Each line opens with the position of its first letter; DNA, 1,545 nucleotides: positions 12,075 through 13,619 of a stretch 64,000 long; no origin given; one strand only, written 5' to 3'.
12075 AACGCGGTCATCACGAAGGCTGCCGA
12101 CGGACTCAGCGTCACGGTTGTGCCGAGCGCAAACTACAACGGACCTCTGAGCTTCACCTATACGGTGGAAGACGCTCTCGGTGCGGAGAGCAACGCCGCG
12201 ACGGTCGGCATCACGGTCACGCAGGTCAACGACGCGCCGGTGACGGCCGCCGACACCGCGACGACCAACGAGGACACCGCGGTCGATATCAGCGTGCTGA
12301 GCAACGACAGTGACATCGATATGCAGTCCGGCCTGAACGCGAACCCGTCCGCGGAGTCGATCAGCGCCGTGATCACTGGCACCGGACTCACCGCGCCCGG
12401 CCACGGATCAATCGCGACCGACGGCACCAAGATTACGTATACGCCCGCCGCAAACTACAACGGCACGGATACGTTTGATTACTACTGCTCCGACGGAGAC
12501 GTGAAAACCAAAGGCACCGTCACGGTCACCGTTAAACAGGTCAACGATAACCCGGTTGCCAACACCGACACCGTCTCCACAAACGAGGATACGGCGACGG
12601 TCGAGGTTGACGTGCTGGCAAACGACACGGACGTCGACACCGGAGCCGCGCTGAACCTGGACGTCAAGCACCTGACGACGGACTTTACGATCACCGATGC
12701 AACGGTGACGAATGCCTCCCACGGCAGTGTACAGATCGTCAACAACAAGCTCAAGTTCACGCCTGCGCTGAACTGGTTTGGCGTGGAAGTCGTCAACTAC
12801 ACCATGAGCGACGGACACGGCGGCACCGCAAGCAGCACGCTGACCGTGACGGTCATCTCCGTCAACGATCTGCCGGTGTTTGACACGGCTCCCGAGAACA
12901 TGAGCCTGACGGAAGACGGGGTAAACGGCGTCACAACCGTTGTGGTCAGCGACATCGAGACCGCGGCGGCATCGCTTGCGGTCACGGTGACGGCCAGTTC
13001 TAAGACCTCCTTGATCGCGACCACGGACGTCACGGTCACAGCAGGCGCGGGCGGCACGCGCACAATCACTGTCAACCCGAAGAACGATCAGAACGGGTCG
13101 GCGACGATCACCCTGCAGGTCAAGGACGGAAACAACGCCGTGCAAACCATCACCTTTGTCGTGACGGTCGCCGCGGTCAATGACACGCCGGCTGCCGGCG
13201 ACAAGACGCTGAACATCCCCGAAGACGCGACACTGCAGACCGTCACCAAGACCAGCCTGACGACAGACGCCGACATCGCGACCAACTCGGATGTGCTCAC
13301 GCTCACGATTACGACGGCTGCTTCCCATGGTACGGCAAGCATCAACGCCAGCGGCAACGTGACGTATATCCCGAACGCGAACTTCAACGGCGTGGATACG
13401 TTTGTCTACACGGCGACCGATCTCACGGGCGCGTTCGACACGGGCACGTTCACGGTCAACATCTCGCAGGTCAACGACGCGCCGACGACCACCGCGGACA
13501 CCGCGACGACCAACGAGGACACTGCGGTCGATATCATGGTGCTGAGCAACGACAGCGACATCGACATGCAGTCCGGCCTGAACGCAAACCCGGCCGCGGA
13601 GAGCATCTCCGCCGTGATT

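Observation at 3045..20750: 17.7-kb single ORF: a 5,901-aa cadherin-like repeat adhesin that is Sec-exported and anchored by a C-terminal TM helix instead of LPxTG or a T1SS signal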

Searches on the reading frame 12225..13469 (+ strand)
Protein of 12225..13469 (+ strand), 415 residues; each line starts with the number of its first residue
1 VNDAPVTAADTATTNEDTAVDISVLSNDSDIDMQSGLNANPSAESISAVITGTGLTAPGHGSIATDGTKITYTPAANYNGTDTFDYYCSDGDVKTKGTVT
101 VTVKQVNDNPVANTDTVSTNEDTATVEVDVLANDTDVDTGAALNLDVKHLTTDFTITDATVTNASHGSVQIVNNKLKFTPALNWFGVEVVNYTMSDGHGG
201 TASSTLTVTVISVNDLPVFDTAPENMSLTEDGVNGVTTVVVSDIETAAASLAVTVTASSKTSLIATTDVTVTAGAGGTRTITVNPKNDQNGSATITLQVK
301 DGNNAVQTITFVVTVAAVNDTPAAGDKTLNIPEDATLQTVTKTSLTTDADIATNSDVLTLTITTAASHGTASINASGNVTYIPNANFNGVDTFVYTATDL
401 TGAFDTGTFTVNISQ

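Call 75: search_solved_structures(query=window:12225-13469:+, max_evalue=0.01, show_alignments=1)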
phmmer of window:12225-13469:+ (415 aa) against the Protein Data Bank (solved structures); distinct sequences matched with E-value up to 0.01: 0.
